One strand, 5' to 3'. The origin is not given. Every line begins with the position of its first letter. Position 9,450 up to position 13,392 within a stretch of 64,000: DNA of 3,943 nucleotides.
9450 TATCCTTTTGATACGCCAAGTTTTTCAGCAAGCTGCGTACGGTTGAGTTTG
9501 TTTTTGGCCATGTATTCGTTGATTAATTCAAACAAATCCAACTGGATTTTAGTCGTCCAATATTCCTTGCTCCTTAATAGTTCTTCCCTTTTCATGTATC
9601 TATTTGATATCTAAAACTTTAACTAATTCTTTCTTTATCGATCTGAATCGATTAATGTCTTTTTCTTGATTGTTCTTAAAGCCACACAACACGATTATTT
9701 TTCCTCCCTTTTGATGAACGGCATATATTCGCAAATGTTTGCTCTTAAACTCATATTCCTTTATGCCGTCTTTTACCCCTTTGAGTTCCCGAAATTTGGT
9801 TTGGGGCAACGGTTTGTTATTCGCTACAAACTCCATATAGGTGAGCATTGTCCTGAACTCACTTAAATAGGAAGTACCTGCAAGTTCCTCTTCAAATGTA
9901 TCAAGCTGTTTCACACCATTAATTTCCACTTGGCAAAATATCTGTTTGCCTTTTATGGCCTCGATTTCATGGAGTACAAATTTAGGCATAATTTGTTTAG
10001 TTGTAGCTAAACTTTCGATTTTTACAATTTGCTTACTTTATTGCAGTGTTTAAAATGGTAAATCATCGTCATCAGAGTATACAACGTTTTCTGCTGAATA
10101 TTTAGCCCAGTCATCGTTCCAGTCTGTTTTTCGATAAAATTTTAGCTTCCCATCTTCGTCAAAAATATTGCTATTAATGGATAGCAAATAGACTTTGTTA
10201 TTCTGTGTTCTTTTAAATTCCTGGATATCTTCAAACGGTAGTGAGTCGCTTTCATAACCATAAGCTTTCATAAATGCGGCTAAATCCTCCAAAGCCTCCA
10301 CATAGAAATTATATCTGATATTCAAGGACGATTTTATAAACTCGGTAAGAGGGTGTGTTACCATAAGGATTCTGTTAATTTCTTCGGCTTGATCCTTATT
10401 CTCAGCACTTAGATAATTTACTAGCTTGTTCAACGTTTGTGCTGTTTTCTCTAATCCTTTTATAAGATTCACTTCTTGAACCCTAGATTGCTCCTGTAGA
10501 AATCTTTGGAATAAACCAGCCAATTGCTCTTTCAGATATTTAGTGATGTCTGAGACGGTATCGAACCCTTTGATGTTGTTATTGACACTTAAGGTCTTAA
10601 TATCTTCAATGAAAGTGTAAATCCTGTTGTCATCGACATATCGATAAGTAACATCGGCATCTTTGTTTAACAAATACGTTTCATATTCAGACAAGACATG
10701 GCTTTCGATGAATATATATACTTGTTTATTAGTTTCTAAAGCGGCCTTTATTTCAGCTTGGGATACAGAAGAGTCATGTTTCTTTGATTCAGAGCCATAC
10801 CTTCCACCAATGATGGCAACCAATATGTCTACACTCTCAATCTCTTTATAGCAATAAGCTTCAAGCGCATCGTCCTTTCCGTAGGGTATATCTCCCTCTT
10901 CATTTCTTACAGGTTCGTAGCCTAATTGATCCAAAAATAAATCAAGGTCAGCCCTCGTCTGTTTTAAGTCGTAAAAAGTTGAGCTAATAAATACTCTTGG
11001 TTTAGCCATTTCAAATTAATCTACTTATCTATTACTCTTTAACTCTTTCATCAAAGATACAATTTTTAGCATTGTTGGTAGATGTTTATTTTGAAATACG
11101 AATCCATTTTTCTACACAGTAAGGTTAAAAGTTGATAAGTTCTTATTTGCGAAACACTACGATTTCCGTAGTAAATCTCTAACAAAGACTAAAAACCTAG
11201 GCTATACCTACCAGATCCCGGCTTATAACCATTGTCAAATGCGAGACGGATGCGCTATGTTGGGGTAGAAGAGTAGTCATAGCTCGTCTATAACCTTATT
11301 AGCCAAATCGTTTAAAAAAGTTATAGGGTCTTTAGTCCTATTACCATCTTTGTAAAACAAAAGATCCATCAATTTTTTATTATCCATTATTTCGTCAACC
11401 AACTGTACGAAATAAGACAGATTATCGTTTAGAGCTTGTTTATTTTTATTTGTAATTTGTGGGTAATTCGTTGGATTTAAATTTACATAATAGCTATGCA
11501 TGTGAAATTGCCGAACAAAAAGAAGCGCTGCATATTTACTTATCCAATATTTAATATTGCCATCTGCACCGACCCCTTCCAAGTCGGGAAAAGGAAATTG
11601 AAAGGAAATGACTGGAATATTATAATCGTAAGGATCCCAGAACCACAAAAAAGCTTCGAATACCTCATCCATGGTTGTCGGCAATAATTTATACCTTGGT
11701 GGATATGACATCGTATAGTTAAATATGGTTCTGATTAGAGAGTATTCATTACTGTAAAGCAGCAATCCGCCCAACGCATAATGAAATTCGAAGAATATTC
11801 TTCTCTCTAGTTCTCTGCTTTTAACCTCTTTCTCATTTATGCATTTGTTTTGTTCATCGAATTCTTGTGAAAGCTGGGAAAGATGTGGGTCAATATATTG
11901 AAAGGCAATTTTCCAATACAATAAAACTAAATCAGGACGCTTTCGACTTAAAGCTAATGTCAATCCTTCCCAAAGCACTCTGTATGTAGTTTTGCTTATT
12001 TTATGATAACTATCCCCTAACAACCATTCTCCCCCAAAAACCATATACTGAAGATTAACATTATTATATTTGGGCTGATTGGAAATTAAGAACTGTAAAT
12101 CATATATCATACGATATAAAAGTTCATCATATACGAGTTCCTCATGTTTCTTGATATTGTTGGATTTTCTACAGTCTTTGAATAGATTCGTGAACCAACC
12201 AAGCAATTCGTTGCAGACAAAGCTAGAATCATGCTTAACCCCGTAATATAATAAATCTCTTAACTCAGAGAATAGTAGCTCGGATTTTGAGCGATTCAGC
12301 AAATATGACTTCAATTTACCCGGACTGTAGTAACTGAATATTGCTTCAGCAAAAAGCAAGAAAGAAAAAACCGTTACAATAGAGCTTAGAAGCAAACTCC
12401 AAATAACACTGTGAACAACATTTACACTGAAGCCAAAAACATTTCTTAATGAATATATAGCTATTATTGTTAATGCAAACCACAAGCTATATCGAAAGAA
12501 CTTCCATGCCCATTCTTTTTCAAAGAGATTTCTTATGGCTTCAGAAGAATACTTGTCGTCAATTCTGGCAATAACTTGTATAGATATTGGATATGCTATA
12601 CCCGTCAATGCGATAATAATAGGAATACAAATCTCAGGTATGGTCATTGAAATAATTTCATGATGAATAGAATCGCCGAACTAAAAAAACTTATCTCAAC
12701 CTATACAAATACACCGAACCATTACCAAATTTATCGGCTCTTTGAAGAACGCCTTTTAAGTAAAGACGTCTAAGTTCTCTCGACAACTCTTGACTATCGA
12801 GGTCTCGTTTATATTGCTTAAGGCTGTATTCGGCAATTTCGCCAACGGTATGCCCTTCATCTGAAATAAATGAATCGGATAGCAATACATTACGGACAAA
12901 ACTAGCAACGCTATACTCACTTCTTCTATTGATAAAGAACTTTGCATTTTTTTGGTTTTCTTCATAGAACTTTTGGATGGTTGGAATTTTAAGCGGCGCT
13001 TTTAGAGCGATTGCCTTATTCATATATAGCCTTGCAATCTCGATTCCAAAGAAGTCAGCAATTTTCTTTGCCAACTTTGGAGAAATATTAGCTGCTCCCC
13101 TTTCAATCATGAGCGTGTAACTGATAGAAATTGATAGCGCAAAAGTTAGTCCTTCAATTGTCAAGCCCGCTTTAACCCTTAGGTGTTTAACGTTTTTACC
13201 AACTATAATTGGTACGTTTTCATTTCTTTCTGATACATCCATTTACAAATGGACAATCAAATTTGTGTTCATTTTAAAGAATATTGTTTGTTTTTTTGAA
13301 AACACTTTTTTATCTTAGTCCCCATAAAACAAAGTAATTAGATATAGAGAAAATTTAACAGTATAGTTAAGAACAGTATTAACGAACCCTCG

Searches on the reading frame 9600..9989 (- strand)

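Call 3: search_protein_families(library=pfam, proteins=[window:9600-9989:-], max_evalue=0.1)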
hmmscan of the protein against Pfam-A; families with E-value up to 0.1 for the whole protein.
window:9600-9989:- (129 aa): 2 families
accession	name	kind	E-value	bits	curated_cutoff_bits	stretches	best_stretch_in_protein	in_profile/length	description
PF05973.20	Gp49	-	0.00039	20.9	23.9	1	46-108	12-74/90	Phage derived protein Gp49-like (DUF891)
PF08640.17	U3_assoc_6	-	0.064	13.6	24.7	0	6-71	5-69/85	U3 small nucleolar RNA-associated protein 6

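Call 4: search_protein_families(library=padloc, proteins=[window:9600-9989:-], max_evalue=0.1)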
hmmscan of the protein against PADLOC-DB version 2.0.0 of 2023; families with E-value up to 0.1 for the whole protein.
window:9600-9989:- (129 aa): 0 families

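Call 5: search_protein_families(library=ncbifam, proteins=[window:9600-9989:-], max_evalue=0.1)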
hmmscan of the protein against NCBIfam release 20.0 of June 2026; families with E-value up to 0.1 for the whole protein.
window:9600-9989:- (129 aa): 1 family
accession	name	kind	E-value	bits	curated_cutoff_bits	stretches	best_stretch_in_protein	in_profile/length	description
TIGR02683.1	upstrm_HI1419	hypoth_equivalog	6.4e-05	23.3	62.85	1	44-121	15-94/95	type II toxin-antitoxin system RelE/ParE family toxin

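Call 6: search_protein_families(library=phrogs, proteins=[window:9600-9989:-], max_evalue=0.01)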
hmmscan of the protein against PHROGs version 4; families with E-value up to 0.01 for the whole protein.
window:9600-9989:- (129 aa): 2 families
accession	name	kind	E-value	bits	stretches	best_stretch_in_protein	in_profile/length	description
phrog_3445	-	moron, auxiliary metabolic gene and host takeover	2.9e-05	25.2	1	61-122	36-99/103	toxin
phrog_2523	-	unknown function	0.0039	18.3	1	46-113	24-91/108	-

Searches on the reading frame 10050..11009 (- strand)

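Call 3: search_protein_families(library=pfam, proteins=[window:10050-11009:-], max_evalue=0.1)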
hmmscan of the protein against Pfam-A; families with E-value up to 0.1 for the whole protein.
window:10050-11009:- (319 aa): 2 families
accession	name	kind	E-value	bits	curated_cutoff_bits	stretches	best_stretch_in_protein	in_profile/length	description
PF13271.11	DUF4062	-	1.4e-17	64.1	24.7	1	5-89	1-81/82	Domain of unknown function (DUF4062)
PF10568.15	Tom37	-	0.084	13.7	25.1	0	150-206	43-100/124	Outer mitochondrial membrane transport complex protein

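Call 4: search_protein_families(library=padloc, proteins=[window:10050-11009:-], max_evalue=0.1)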
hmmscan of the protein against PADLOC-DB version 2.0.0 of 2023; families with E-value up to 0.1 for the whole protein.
window:10050-11009:- (319 aa): 0 families

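Call 5: search_protein_families(library=ncbifam, proteins=[window:10050-11009:-], max_evalue=0.1)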
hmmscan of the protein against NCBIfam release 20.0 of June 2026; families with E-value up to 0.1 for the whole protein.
window:10050-11009:- (319 aa): 1 family
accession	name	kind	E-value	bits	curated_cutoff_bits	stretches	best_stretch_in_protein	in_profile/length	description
NF038218.1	IcmG_DotF_IVB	equivalog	0.037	13.7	200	1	178-239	148-211/266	type IVB secretion system protein IcmG/DotF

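Call 6: search_protein_families(library=phrogs, proteins=[window:10050-11009:-], max_evalue=0.01)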
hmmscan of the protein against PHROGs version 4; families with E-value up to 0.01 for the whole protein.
window:10050-11009:- (319 aa): 1 family
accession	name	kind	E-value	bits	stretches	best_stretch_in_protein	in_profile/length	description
phrog_15411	-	unknown function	2.2e-07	31.6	1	5-105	6-102/333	-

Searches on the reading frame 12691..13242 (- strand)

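Call 3: search_protein_families(library=pfam, proteins=[window:12691-13242:-], max_evalue=0.1)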
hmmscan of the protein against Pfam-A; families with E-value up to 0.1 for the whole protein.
window:12691-13242:- (183 aa): 3 families
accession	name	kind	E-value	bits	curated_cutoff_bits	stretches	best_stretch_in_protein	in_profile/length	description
PF01381.28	HTH_3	-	6.8e-07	29.7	23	1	19-70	2-53/55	Helix-turn-helix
PF12844.13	HTH_19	-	1.9e-05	24.9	30.2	1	15-76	1-62/64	Helix-turn-helix domain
PF13560.12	HTH_31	-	0.00073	20.2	27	1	18-67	6-56/64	Helix-turn-helix domain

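Call 4: search_protein_families(library=padloc, proteins=[window:12691-13242:-], max_evalue=0.1)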
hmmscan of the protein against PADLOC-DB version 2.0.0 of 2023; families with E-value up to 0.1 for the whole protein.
window:12691-13242:- (183 aa): 5 families
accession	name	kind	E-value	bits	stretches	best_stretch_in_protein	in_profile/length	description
PDLC02926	HTH_VI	-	2.7e-08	31.9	1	15-74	3-62/92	-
PDLC03665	Control_protein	-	1.1e-07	30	1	8-78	3-74/77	control protein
PDLC03664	Control_protein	-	0.0004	18.8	1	14-72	14-72/74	control protein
PDLC04142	capH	-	0.00056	18.9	1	12-70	5-63/103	capH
PDLC04775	PDC-M69A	-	0.017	13.6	1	14-103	8-96/113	-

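Call 5: search_protein_families(library=ncbifam, proteins=[window:12691-13242:-], max_evalue=0.1)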
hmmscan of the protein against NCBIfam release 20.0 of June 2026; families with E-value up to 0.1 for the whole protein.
window:12691-13242:- (183 aa): 7 families
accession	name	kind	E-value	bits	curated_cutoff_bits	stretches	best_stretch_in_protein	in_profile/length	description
NF006015.0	PRK08154.1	subfamily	4.8e-06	25.9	204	1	12-100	29-118/314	anaerobic benzoate catabolism transcriptional regulator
NF041951.1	phage_RstR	subfamily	0.00035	20.8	80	1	15-102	4-94/108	RstR family transcriptional repressor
NF038139.1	Reg_Aceta_RamB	equivalog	0.00046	18.9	700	1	14-71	3-60/465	acetate metabolism transcriptional regulator RamB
NF047948.1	male_kill_WMK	equivalog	0.0016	18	300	1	14-78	6-70/300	WO male-killing family protein Wmk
NF046032.1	TransRegSlrRBacil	equivalog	0.0019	18.3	250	1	14-78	2-67/149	HTH-type transcriptional regulator SlrR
NF006605.0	PRK09162.1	equivalog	0.076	12.4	181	0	80-149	63-130/183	hypoxanthine-guanine phosphoribosyltransferase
NF041677.1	trans_regClgR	equivalog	0.08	13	170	0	13-78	8-73/113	transcriptional regulator ClgR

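Call 6: search_protein_families(library=phrogs, proteins=[window:12691-13242:-], max_evalue=0.01)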
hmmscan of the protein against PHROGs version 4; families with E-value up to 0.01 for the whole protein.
window:12691-13242:- (183 aa): 4 families
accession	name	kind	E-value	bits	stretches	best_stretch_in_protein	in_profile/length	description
phrog_3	-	transcription regulation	2.8e-05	25.1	1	12-91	87-167/430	transcriptional repressor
phrog_8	-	transcription regulation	0.00018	22.1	1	10-106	73-165/346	transcriptional regulator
phrog_2439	-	transcription regulation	0.0016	18.4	1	14-80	8-73/367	transcriptional regulator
phrog_5823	-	transcription regulation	0.0043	17.2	1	14-80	7-74/404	transcriptional regulator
